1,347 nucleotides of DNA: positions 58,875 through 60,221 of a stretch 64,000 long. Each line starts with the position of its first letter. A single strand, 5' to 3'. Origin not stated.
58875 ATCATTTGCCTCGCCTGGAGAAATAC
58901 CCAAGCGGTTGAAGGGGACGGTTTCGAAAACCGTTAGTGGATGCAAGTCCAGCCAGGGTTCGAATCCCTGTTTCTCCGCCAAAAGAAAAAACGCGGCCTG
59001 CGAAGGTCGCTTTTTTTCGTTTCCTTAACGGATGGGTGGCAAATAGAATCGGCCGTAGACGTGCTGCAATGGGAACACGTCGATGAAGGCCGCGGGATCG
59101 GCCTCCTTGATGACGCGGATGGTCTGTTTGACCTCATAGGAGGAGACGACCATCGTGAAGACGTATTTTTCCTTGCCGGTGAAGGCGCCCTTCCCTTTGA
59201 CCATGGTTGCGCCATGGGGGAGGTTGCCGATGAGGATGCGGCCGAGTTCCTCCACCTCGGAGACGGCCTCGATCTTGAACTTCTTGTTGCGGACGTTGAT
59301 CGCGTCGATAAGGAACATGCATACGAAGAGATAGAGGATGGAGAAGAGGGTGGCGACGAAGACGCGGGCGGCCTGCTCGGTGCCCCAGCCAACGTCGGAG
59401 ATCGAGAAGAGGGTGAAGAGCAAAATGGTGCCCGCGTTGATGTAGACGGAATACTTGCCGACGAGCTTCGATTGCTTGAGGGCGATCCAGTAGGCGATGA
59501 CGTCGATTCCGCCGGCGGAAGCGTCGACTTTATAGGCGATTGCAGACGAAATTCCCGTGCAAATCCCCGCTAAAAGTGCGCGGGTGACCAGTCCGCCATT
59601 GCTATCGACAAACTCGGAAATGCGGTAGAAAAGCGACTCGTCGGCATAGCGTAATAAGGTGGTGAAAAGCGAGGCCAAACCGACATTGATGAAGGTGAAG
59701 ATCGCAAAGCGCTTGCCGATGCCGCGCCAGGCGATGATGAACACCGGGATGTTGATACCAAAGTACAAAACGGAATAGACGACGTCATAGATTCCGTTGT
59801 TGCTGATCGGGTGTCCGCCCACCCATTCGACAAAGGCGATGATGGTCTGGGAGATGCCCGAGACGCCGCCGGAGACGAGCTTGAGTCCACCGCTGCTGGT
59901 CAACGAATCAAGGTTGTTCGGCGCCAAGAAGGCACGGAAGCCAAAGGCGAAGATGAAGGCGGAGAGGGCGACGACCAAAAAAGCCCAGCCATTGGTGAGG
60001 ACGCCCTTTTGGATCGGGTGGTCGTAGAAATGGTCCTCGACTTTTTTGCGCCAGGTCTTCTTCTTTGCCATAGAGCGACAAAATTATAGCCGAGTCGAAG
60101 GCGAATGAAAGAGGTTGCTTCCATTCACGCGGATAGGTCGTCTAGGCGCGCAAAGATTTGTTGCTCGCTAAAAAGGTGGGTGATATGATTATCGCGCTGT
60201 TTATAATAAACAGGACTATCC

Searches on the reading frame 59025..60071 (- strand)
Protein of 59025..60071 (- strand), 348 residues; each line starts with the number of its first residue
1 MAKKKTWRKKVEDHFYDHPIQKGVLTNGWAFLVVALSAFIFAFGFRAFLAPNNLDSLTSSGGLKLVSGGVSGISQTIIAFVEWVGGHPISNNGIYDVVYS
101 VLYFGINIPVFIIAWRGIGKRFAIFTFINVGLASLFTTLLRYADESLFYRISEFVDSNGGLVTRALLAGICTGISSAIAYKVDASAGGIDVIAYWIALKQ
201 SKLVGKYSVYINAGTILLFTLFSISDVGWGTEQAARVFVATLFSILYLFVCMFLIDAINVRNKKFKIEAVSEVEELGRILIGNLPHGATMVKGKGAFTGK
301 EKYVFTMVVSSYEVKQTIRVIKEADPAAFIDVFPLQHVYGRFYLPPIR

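Call 65: search_protein_families(library=pfam, proteins=[window:59025-60071:-], max_evalue=0.001)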
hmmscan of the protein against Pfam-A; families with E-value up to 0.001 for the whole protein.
window:59025-60071:- (348 aa): 2 families
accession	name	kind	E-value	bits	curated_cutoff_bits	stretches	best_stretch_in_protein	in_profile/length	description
PF02588.21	YitT_membrane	-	2.8e-20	73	24.3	1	31-264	2-186/205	Uncharacterised 5xTM membrane BCR, YitT family COG1284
PF10035.14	DUF2179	-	4.5e-15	55.7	22.8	1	286-340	1-55/55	Uncharacterized protein conserved in bacteria (DUF2179)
